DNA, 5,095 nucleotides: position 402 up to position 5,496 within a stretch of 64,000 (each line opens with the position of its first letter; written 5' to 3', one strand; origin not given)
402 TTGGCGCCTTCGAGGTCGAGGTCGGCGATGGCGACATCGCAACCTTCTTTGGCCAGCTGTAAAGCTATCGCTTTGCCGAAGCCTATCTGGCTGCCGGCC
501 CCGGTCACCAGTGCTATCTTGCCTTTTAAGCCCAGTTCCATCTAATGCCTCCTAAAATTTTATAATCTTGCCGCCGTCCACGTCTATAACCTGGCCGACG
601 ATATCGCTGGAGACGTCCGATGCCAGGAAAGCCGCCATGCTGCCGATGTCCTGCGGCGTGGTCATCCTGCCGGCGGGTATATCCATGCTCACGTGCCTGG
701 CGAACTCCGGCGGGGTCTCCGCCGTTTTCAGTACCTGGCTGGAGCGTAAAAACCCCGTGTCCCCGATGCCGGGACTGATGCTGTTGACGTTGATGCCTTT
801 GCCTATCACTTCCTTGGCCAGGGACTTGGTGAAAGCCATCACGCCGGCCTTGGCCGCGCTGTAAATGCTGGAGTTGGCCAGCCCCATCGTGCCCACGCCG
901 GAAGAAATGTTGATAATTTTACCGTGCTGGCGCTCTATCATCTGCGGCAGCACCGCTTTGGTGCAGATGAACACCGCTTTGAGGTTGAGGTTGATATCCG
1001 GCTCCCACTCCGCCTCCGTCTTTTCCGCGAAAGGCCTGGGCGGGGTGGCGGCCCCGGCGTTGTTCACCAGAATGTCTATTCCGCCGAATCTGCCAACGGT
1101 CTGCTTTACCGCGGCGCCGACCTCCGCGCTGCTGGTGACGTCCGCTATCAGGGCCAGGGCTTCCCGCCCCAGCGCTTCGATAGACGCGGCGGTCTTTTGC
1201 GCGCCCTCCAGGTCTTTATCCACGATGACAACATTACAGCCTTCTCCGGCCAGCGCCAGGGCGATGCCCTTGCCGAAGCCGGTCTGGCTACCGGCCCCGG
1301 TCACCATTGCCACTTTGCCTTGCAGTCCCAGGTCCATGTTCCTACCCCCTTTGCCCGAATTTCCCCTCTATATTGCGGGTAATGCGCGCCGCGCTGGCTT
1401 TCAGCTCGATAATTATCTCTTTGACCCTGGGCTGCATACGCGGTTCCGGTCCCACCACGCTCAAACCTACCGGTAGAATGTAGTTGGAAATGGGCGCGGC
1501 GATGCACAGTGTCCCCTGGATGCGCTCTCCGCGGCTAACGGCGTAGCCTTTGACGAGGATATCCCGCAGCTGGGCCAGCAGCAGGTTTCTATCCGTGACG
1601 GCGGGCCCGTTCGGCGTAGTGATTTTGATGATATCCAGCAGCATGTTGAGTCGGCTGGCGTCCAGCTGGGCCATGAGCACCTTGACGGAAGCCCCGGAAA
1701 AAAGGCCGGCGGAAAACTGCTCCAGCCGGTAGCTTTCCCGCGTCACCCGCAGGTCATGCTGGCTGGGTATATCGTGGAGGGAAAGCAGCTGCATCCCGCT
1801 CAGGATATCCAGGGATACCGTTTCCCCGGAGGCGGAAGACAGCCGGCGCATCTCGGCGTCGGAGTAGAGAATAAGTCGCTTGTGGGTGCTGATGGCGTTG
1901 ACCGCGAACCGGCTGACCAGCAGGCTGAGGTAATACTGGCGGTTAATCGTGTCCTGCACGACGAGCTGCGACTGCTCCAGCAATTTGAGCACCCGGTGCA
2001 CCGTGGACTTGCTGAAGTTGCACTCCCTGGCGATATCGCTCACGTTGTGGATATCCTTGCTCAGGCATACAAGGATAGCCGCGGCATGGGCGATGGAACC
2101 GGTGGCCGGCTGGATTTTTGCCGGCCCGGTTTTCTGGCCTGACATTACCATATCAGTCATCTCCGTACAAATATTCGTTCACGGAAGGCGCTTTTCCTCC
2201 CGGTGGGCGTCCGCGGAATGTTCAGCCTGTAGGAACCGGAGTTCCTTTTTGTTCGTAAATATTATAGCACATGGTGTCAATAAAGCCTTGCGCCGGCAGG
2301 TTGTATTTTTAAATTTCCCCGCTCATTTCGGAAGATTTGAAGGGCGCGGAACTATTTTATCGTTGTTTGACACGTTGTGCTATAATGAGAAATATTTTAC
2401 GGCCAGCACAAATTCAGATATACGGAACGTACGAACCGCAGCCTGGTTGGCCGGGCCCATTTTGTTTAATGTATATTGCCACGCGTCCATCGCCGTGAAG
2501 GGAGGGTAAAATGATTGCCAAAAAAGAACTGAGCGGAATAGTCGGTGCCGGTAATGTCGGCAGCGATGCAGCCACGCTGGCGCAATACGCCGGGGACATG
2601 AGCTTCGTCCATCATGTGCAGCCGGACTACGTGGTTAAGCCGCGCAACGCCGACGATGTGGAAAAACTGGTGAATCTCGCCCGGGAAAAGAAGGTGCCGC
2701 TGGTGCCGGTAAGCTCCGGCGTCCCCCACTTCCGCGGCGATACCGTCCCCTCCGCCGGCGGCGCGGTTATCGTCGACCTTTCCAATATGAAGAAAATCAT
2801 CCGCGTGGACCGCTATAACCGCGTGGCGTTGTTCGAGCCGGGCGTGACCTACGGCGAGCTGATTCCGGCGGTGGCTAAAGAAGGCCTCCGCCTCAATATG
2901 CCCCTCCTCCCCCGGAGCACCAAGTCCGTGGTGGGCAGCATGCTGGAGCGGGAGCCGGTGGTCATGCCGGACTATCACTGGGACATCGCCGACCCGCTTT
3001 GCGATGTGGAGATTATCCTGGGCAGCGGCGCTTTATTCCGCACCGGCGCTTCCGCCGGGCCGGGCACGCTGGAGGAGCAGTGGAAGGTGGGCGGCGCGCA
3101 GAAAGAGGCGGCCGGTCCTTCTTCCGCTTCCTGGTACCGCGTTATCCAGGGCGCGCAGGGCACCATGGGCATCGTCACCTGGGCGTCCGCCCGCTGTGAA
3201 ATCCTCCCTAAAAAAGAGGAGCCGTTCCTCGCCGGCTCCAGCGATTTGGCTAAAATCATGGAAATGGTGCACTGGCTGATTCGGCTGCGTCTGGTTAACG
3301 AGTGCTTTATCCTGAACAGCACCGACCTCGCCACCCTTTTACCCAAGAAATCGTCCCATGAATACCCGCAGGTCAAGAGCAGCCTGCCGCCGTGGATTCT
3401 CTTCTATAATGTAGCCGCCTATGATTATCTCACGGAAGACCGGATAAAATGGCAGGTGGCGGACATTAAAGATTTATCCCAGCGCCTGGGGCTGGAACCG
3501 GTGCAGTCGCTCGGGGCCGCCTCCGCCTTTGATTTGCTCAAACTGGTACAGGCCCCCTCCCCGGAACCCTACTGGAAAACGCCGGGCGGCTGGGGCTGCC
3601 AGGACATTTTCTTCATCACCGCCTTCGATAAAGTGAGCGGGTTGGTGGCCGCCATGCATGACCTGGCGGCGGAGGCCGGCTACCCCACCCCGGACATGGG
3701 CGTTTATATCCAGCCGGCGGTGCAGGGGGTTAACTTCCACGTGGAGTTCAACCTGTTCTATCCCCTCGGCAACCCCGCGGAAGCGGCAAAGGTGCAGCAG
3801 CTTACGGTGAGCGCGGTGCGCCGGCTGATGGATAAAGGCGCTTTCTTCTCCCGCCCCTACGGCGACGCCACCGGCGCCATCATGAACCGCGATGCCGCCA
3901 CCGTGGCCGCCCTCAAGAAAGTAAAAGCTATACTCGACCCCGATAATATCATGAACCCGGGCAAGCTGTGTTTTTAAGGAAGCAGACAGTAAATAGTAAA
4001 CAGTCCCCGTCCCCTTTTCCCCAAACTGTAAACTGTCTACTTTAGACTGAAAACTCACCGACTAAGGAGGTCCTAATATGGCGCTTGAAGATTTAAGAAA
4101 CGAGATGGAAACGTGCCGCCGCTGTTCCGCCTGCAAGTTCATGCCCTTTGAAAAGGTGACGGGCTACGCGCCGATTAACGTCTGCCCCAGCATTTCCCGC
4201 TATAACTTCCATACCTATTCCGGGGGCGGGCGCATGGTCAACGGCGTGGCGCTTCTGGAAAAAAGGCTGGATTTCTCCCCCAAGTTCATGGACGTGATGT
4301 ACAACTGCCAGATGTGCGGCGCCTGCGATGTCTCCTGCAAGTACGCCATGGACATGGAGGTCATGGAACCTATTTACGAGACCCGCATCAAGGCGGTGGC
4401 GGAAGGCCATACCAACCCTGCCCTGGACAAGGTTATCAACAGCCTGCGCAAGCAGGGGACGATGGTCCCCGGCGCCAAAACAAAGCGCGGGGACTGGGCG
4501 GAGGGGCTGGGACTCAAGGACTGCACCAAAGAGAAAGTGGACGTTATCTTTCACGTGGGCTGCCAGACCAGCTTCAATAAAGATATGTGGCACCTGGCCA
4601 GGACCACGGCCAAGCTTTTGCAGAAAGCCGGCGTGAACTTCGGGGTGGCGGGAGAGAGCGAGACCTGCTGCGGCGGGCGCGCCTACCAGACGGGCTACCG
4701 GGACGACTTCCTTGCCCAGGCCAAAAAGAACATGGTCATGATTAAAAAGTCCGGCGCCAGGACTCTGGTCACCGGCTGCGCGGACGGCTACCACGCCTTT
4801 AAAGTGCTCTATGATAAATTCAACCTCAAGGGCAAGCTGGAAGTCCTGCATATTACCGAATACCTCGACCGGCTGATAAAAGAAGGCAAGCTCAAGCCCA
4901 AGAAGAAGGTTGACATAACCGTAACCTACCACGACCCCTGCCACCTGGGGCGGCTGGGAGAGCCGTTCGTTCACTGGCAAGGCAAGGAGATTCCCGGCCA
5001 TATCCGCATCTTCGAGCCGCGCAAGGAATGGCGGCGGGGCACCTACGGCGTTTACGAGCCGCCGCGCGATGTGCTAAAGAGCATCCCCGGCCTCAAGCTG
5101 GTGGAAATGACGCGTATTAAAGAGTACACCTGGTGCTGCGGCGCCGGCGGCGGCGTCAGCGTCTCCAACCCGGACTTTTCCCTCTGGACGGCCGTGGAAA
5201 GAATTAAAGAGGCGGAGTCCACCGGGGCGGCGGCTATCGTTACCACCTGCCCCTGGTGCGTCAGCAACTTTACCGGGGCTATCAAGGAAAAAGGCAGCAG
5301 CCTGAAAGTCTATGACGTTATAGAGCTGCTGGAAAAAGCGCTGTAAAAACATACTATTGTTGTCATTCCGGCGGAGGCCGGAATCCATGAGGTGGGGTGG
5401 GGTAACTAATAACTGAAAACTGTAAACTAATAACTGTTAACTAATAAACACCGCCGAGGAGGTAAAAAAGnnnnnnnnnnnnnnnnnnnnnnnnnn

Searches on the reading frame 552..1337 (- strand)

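Call 60: search_protein_families(library=pfam, max_evalue=0.00001, proteins=[window:552-1337:-])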
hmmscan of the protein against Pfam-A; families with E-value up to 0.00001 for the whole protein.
window:552-1337:- (261 aa): 3 families
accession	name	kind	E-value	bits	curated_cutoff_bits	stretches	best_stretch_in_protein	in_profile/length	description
PF13561.12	adh_short_C2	-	1.9e-58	198.3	27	1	14-256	1-234/236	Enoyl-(Acyl carrier protein) reductase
PF00106.31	adh_short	-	3.3e-57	193.6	26.6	1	8-199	1-189/195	short chain dehydrogenase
PF08659.16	KR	-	1.1e-07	32.5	22.6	1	15-188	6-174/180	KR domain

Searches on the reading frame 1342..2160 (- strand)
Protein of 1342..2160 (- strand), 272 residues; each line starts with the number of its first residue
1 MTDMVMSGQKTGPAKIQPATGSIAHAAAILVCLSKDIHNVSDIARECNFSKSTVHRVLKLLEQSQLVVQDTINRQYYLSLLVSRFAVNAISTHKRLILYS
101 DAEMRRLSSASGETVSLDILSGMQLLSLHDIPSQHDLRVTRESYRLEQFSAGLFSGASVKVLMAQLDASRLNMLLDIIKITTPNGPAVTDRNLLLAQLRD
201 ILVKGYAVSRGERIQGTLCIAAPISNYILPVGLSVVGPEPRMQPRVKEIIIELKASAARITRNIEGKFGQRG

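Call 60: search_protein_families(library=pfam, max_evalue=0.00001, proteins=[window:1342-2160:-])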
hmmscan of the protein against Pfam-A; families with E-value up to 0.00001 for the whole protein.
window:1342-2160:- (272 aa): 3 families
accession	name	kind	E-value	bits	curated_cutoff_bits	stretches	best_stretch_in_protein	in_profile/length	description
PF01614.24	IclR_C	-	3.9e-18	66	24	1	96-261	9-173/174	Bacterial transcriptional regulator IclR C-terminal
PF09339.16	HTH_IclR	-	2.4e-07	30.9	22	1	22-70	1-51/52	IclR helix-turn-helix domain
PF25213.1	HVO_A0261_N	-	2.2e-06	27.9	35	1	23-78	10-63/86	HVO_A0261 N-terminal domain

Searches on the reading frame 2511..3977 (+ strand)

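Call 60: search_protein_families(library=pfam, max_evalue=0.00001, proteins=[window:2511-3977:+])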
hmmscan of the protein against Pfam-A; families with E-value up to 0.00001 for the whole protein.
window:2511-3977:+ (488 aa): 2 families
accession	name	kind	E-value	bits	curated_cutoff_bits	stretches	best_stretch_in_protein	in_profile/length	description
PF01565.28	FAD_binding_4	-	3.3e-19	69.4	26.4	1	38-178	1-138/139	FAD binding domain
PF02913.24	FAD-oxidase_C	-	7.1e-06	26.3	21.2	0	460-486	222-248/248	FAD linked oxidases, C-terminal domain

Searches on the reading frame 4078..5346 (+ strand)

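Call 60: search_protein_families(library=pfam, max_evalue=0.00001, proteins=[window:4078-5346:+])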
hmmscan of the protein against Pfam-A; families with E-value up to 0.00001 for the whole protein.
window:4078-5346:+ (422 aa): 2 families
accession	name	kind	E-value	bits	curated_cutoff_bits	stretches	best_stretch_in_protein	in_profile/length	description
PF02754.22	CCG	-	1.4e-30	105.6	20.6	2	326-398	14-84/85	Cysteine-rich domain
PF13183.11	Fer4_8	-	2.5e-07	31.6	27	1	9-88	1-65/68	4Fe-4S dicluster domain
